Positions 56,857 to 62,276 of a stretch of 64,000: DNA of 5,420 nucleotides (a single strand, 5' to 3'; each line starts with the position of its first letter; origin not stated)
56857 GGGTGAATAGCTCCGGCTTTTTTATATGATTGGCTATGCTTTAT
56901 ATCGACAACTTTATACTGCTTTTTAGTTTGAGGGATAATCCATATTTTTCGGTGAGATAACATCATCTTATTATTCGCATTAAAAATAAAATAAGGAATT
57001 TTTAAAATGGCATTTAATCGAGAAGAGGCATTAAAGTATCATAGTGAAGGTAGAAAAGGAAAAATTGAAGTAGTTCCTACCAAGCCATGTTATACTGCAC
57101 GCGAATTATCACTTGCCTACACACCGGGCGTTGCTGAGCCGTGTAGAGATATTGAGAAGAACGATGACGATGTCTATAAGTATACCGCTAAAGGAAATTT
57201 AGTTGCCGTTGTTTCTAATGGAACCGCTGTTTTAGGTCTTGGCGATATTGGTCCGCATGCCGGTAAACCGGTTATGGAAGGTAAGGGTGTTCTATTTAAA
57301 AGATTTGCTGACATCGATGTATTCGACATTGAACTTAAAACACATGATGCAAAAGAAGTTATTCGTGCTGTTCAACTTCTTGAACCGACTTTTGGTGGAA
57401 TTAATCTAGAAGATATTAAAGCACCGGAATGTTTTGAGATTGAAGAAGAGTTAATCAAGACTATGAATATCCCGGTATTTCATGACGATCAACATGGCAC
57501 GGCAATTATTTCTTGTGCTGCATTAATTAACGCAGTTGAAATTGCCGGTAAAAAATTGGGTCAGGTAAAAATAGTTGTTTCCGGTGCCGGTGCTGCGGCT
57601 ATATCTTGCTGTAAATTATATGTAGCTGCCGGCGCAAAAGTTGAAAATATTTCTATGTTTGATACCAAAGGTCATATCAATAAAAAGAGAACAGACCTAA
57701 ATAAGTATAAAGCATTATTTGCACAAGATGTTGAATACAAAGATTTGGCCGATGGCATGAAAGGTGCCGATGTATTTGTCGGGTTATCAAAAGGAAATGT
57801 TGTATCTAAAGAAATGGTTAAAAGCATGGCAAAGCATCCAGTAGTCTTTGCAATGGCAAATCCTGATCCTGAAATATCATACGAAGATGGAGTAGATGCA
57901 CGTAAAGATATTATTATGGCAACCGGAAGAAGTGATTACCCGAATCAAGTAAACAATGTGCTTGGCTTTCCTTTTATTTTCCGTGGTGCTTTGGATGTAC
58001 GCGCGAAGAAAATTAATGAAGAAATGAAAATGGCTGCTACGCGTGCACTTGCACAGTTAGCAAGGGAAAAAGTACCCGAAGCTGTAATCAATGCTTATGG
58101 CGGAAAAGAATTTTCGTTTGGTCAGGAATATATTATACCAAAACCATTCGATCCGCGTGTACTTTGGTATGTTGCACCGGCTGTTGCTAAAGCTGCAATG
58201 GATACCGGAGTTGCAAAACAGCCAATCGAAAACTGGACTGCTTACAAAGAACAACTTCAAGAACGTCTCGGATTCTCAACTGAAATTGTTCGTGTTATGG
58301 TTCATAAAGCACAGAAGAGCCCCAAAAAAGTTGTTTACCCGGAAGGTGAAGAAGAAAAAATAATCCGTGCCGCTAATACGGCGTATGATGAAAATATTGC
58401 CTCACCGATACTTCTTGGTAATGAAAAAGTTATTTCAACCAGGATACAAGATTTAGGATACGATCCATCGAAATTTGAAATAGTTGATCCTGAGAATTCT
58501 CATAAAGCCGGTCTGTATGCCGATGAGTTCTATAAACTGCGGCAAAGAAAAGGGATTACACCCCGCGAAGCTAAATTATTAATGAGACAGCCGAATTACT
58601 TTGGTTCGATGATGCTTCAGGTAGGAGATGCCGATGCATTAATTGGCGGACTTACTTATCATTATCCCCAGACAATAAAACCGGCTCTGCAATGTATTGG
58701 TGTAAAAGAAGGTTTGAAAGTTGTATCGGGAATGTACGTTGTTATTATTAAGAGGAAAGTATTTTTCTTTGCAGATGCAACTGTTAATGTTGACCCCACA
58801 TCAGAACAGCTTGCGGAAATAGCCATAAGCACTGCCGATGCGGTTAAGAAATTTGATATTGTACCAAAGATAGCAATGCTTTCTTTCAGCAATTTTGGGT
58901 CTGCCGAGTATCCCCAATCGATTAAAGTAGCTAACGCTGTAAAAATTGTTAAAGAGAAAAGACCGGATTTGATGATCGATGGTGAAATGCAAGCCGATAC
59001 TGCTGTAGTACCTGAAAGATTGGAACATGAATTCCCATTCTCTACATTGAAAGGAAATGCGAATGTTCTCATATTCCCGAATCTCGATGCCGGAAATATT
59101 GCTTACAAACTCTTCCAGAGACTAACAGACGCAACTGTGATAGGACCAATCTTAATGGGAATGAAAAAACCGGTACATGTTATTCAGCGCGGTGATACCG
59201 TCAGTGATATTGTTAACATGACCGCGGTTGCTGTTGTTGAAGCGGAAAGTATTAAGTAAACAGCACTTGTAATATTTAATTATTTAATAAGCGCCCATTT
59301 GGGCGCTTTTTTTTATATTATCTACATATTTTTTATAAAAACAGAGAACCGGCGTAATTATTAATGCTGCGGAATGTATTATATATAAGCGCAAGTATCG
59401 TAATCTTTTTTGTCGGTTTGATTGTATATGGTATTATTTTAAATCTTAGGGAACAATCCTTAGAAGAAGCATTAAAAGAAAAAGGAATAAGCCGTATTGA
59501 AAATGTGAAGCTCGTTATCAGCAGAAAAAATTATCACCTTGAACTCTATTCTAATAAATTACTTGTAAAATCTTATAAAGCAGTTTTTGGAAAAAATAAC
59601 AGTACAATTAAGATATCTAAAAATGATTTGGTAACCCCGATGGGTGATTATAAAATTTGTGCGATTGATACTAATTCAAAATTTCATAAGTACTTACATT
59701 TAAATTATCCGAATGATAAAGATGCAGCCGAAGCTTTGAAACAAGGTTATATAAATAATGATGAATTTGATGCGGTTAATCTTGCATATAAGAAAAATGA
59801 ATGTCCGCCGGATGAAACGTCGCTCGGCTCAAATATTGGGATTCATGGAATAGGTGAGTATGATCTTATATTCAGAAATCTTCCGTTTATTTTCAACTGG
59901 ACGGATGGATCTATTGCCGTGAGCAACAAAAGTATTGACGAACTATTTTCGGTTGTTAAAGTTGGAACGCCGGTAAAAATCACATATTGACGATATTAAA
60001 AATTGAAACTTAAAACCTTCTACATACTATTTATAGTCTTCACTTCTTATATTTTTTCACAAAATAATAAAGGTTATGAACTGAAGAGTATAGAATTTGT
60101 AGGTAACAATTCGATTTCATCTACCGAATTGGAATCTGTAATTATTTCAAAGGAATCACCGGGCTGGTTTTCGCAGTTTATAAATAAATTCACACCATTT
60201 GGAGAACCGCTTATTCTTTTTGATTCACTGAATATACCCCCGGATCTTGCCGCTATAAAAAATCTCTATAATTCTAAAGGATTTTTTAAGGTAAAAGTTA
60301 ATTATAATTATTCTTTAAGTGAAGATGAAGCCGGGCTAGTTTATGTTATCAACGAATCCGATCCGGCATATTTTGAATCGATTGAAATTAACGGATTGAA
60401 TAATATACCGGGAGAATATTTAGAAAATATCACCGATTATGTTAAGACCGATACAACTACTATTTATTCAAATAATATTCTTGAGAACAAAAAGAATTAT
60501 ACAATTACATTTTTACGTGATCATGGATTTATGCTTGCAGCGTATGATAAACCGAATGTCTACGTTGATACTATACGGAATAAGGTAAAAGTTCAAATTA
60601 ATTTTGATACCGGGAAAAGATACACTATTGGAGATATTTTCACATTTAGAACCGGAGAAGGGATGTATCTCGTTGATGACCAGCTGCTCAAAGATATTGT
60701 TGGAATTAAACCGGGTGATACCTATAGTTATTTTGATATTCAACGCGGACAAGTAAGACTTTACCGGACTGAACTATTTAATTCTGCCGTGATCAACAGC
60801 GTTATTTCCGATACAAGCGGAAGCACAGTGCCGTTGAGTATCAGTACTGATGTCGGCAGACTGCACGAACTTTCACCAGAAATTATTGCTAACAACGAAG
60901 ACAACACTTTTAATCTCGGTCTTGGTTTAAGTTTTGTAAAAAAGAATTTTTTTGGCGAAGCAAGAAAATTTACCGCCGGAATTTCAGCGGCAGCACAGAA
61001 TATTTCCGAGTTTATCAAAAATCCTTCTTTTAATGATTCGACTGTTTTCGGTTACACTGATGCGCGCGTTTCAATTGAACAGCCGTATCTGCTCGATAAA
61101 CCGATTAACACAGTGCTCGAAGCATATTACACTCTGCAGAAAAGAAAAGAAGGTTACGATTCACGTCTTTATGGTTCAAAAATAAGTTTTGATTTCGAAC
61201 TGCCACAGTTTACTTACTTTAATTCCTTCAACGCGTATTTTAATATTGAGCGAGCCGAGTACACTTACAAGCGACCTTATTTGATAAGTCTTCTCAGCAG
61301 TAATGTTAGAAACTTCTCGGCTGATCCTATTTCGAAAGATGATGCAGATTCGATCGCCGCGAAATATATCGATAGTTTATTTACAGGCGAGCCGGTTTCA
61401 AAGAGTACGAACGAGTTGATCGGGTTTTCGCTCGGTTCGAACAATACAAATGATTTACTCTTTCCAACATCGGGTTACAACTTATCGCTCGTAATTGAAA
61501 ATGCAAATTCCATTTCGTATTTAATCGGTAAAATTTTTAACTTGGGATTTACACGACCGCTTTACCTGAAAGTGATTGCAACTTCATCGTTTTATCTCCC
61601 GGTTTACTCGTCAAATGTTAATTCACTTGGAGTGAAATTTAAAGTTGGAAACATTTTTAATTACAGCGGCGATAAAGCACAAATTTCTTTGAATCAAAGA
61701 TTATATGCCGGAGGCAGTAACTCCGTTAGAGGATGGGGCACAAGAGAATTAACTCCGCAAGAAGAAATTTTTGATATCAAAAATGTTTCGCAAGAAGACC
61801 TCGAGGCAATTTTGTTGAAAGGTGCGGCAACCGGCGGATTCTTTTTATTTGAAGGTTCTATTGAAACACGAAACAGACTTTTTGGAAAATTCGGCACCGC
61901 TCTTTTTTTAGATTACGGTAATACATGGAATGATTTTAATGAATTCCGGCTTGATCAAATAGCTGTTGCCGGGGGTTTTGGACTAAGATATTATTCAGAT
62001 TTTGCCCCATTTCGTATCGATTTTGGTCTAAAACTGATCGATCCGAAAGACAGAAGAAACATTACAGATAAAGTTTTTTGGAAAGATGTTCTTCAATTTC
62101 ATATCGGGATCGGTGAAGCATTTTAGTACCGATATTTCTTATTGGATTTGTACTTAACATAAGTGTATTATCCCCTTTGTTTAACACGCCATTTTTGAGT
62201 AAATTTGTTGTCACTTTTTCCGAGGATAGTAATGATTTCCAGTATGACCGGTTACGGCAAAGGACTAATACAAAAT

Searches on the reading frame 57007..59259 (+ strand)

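Call 94: search_protein_families(library=pfam, proteins=[window:57007-59259:+], max_evalue=0.00001)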
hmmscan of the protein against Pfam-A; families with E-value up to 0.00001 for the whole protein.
window:57007-59259:+ (750 aa): 3 families
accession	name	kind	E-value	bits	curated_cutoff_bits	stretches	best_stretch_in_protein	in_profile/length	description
PF01515.24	PTA_PTB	-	2.7e-114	382.3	24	1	430-743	5-319/319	Phosphate acetyl/butaryl transferase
PF00390.24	malic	-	5.1e-30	105.1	23.1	1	18-149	2-181/182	Malic enzyme, N-terminal domain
PF03949.21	Malic_M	-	1.2e-21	77.6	23.5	1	164-358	3-231/258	Malic enzyme, NAD binding domain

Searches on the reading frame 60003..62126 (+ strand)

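Call 94: search_protein_families(library=pfam, proteins=[window:60003-62126:+], max_evalue=0.00001)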
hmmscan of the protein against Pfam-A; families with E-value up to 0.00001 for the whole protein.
window:60003-62126:+ (707 aa): 2 families
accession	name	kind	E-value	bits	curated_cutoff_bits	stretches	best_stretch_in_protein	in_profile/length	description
PF01103.29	Omp85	-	8e-33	114.7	24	1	315-707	1-325/325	Omp85 superfamily domain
PF07244.20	POTRA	-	6.6e-18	65.6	21.3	1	25-118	1-78/79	Surface antigen variable number repeat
